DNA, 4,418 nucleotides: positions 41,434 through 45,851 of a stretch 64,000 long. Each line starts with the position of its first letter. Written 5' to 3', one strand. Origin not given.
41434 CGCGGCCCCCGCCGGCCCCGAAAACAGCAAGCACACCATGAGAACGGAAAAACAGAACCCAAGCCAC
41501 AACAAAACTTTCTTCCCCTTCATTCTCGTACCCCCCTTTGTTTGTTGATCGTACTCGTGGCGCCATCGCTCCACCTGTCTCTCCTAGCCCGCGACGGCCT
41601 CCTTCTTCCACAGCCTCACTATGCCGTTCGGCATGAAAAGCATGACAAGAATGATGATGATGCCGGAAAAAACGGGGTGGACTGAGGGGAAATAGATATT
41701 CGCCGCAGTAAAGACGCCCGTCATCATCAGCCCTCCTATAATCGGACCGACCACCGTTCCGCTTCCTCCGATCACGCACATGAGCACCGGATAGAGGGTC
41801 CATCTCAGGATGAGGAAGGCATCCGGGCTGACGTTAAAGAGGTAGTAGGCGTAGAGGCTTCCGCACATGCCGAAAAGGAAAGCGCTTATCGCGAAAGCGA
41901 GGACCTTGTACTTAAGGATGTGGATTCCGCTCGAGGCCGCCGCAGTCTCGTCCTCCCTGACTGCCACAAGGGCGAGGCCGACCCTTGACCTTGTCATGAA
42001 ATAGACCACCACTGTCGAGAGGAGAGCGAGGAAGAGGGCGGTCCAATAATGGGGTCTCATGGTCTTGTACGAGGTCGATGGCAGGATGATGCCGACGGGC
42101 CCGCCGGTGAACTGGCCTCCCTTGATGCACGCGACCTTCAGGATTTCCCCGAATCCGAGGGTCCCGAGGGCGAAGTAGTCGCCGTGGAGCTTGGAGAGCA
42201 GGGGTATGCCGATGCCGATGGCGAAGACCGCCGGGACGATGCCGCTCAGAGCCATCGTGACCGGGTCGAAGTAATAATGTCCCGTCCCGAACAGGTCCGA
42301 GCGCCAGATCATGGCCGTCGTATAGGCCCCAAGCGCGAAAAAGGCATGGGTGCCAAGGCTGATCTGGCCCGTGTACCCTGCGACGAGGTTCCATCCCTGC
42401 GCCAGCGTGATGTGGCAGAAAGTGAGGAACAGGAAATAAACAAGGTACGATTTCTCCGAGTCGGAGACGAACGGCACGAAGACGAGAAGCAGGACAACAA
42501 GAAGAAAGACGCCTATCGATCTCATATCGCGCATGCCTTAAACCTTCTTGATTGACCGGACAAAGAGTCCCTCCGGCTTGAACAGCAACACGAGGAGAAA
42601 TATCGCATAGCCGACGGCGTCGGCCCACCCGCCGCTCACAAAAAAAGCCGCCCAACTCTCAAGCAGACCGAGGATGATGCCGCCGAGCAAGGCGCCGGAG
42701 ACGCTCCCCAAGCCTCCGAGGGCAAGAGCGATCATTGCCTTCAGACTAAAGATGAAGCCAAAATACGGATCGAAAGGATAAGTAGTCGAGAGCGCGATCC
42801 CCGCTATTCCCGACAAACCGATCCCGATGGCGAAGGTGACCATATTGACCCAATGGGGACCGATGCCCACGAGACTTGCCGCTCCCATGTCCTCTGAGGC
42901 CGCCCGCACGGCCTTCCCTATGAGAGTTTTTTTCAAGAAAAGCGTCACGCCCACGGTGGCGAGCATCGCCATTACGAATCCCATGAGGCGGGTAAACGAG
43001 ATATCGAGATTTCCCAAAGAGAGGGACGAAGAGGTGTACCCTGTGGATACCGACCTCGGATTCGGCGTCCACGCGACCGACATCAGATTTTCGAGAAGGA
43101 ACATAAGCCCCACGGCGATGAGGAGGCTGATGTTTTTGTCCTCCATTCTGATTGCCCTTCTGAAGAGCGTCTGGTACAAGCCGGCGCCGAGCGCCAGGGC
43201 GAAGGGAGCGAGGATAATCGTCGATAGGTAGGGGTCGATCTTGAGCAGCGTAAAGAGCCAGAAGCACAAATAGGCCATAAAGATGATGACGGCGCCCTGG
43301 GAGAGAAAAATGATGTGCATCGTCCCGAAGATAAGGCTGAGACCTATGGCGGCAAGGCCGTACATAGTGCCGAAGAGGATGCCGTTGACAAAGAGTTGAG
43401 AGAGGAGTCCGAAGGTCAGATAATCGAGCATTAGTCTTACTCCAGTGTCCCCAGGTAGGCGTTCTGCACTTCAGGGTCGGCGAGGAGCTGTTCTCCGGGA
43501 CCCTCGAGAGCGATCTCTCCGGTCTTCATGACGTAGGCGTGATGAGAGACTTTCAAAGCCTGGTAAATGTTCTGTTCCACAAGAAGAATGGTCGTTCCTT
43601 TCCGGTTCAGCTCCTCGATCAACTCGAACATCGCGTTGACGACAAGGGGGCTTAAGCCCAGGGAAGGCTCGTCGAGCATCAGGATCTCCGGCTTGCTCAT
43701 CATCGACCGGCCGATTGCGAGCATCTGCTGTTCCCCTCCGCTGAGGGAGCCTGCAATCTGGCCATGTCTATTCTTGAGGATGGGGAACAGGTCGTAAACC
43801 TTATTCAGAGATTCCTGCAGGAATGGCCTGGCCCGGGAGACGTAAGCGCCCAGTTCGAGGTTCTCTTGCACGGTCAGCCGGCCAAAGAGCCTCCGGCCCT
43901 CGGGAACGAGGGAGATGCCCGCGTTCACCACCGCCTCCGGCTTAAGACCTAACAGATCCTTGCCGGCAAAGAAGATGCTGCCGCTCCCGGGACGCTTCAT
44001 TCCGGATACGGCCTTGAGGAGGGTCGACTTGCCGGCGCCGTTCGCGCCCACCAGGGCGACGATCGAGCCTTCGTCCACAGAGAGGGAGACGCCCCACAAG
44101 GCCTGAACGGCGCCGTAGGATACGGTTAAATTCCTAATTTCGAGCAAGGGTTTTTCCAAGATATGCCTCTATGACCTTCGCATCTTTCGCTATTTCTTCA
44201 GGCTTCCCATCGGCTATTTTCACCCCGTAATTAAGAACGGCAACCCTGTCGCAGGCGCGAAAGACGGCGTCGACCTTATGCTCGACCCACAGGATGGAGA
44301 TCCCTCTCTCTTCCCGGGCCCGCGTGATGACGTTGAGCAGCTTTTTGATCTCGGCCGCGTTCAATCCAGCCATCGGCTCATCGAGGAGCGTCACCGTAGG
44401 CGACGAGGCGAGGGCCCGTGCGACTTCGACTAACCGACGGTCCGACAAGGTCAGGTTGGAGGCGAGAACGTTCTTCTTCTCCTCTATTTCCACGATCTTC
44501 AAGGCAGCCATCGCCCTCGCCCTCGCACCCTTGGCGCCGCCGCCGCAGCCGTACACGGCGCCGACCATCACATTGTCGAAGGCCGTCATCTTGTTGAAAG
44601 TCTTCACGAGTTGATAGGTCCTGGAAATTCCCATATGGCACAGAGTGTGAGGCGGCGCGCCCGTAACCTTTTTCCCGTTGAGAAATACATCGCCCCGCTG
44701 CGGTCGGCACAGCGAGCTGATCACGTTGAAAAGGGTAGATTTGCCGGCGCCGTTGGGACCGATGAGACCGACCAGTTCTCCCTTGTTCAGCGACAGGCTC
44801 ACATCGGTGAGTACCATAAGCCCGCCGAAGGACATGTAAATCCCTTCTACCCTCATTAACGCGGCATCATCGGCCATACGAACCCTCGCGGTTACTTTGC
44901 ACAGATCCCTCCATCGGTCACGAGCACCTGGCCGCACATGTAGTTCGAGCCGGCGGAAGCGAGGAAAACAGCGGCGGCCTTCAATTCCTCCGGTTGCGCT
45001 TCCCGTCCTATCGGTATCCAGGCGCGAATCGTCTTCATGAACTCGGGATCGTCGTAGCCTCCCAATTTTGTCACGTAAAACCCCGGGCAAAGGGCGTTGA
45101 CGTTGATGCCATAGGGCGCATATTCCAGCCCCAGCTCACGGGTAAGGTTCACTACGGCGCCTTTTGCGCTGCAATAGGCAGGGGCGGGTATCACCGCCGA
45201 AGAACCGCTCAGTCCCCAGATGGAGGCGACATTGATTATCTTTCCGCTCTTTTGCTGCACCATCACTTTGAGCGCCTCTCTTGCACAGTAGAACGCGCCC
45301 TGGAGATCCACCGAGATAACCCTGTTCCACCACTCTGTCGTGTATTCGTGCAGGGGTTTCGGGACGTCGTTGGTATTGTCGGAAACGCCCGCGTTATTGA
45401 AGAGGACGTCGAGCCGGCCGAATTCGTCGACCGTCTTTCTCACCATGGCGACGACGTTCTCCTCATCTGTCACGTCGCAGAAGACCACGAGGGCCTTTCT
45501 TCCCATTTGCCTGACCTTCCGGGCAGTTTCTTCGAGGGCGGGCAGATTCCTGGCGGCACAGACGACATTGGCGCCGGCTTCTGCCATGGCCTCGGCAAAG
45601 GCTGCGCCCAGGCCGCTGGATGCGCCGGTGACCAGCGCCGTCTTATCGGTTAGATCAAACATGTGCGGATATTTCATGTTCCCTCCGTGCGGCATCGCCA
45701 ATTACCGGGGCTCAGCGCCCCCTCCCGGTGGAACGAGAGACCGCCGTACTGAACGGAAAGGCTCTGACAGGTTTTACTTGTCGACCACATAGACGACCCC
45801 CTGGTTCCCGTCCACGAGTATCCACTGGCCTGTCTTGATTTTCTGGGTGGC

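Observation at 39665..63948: Unrecognised combination: split PEP-synthase-like kinase, biotin-less carboxyltransferase, UbiX without UbiD, twin UPF0261 proteins and an OYE reductase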

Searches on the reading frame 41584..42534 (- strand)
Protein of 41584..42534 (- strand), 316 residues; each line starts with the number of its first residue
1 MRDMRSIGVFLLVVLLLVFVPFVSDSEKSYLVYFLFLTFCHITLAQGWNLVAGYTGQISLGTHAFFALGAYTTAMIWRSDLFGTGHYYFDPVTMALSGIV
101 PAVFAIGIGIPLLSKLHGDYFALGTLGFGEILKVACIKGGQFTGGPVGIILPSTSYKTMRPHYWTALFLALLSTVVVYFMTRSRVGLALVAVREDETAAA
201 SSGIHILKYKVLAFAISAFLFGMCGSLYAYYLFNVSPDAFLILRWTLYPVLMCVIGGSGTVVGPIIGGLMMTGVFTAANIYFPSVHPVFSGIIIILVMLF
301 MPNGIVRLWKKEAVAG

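Call 3: search_protein_families(library=pfam, proteins=[window:41584-42534:-])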
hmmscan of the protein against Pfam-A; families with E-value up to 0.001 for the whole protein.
window:41584-42534:- (316 aa): 1 family
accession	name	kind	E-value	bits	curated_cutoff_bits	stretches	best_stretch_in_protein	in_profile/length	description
PF02653.21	BPD_transp_2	-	1.2e-39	136.5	26.8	1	31-298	2-269/269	Branched-chain amino acid transport system / permease component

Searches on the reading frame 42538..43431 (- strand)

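Call 3: search_protein_families(library=pfam, proteins=[window:42538-43431:-])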
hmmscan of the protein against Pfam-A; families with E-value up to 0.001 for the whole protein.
window:42538-43431:- (297 aa): 1 family
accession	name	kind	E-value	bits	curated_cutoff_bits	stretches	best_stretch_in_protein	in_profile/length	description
PF02653.21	BPD_transp_2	-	1.4e-26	93.7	26.8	1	14-282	2-269/269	Branched-chain amino acid transport system / permease component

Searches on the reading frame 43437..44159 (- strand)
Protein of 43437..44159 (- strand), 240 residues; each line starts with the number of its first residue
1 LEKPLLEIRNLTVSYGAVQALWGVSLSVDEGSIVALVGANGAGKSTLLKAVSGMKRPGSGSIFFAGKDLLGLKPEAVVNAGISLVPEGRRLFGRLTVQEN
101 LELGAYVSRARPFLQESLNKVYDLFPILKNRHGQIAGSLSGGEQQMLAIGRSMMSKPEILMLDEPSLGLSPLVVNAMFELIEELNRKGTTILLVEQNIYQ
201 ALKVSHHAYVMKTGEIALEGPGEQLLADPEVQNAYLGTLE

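Call 3: search_protein_families(library=pfam, proteins=[window:43437-44159:-])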
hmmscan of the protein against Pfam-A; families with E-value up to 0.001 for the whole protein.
window:43437-44159:- (240 aa): 4 families
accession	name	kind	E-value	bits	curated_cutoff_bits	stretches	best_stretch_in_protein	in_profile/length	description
PF00005.33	ABC_tran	-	9e-31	107.7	25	1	23-166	3-136/137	ABC transporter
PF13304.12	AAA_21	-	4.2e-12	47.2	27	1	33-106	1-87/304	AAA domain, putative AbiEii toxin, Type IV TA system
PF13555.12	AAA_29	-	0.0002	21.5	27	1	26-52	17-43/61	P-loop containing region of AAA domain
PF12399.14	BCA_ABC_TP_C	-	0.00046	20.2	25.5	0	219-238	5-24/27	Branched-chain amino acid ATP-binding cassette transporter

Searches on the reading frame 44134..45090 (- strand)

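Call 3: search_protein_families(library=pfam, proteins=[window:44134-45090:-])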
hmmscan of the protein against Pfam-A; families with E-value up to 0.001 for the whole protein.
window:44134-45090:- (318 aa): 4 families
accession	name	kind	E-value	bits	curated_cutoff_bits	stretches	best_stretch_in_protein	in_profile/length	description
PF00005.33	ABC_tran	-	7e-27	95.1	25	1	94-241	1-137/137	ABC transporter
PF12399.14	BCA_ABC_TP_C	-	5.6e-10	39.1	25.5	1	291-313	2-24/27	Branched-chain amino acid ATP-binding cassette transporter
PF13304.12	AAA_21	-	5.2e-09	37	27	1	107-132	2-26/304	AAA domain, putative AbiEii toxin, Type IV TA system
PF13476.12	AAA_23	-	0.00059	21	27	0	95-125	11-40/201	AAA domain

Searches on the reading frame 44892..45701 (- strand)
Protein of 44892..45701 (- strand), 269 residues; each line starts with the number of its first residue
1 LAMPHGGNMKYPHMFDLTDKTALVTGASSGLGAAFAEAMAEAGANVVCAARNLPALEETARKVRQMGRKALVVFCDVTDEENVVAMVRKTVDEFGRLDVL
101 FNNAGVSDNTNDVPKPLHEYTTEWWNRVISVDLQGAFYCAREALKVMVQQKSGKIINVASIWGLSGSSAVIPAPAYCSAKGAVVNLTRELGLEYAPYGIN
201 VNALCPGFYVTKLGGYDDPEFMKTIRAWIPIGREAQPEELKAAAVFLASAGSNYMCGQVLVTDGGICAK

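Call 3: search_protein_families(library=pfam, proteins=[window:44892-45701:-])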
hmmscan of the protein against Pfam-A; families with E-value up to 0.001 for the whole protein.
window:44892-45701:- (269 aa): 6 families
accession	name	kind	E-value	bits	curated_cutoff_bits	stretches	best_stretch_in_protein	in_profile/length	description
PF13561.12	adh_short_C2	-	3.4e-61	207.3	27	1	26-266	1-235/236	Enoyl-(Acyl carrier protein) reductase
PF00106.31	adh_short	-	4e-56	190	26.6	1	20-213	1-186/195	short chain dehydrogenase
PF08659.16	KR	-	4.7e-13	49.9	22.6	1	21-192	2-168/180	KR domain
PF23441.1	SDR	-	1.7e-05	24.8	27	1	17-213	5-198/258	SDR-like rossmann domain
PF01370.27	Epimerase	-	9.1e-05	22.4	20.9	1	22-116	1-84/240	NAD dependent epimerase/dehydratase family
PF05368.20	NmrA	-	0.00093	19.3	27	0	19-89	2-69/298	NmrA-like family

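Call 79: search_protein_families(library=ncbifam, proteins=[window:44892-45701:-], max_evalue=1e-10)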
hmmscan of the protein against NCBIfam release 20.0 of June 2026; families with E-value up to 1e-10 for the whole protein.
window:44892-45701:- (269 aa): 211 families (the best 25 are shown)
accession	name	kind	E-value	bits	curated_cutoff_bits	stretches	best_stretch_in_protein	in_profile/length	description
NF006070.0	PRK08213.1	subfamily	8.2e-73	245.1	279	1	11-268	4-258/259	gluconate 5-dehydrogenase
NF052558.1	MBtsdlDhBudC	equivalog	9e-67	225.2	270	1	18-268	2-243/250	meso-2,3-butanediol dehydrogenase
NF004198.0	PRK05653.1-3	equivalog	1.2e-65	221.4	296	1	17-266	5-246/248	3-oxoacyl-ACP reductase FabG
NF005559.1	PRK07231.1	subfamily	2.7e-65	220.3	215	1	17-267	2-248/249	glucose 1-dehydrogenase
NF004818.0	PRK06172.1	equivalog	4e-63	213.1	336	1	16-268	4-252/253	SDR family oxidoreductase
NF053701.1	CsHdxCHCADhChcB2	equivalog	1e-60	205.3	350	1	17-268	1-244/245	cis-4-hydroxycyclohexanecarboxylate dehydrogenase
NF004791.0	PRK06138.1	equivalog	7.4e-60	202.4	312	1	16-268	2-251/252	SDR family oxidoreductase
NF009466.0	PRK12826.1-2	subfamily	2.7e-59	200.7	222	1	19-266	3-244/248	3-oxoacyl-ACP reductase FabG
NF004778.0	PRK06124.1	equivalog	6.4e-59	199.4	303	1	10-268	2-254/256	SDR family oxidoreductase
NF005390.0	PRK06935.1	equivalog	1.6e-58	198.1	369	1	13-267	9-256/258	2-dehydro-3-deoxy-D-gluconate 5-dehydrogenase KduD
NF009093.0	PRK12429.1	subfamily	4e-58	196.7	258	1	17-268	3-258/259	3-hydroxybutyrate dehydrogenase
TIGR01830.1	3oxo_ACP_reduc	equivalog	1.8e-57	194.8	297.75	1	22-266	1-238/239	3-oxoacyl-[acyl-carrier-protein] reductase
TIGR01832.1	kduD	equivalog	8.7e-57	192.4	338.85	1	15-268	1-247/248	2-dehydro-3-deoxy-D-gluconate 5-dehydrogenase KduD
NF005309.0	PRK06841.1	subfamily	1.1e-56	192.2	286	1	10-266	6-252/255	GolD/DthD family dehydrogenase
NF006366.0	PRK08589.1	equivalog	3.3e-56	190.5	386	1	16-268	3-254/272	SDR family oxidoreductase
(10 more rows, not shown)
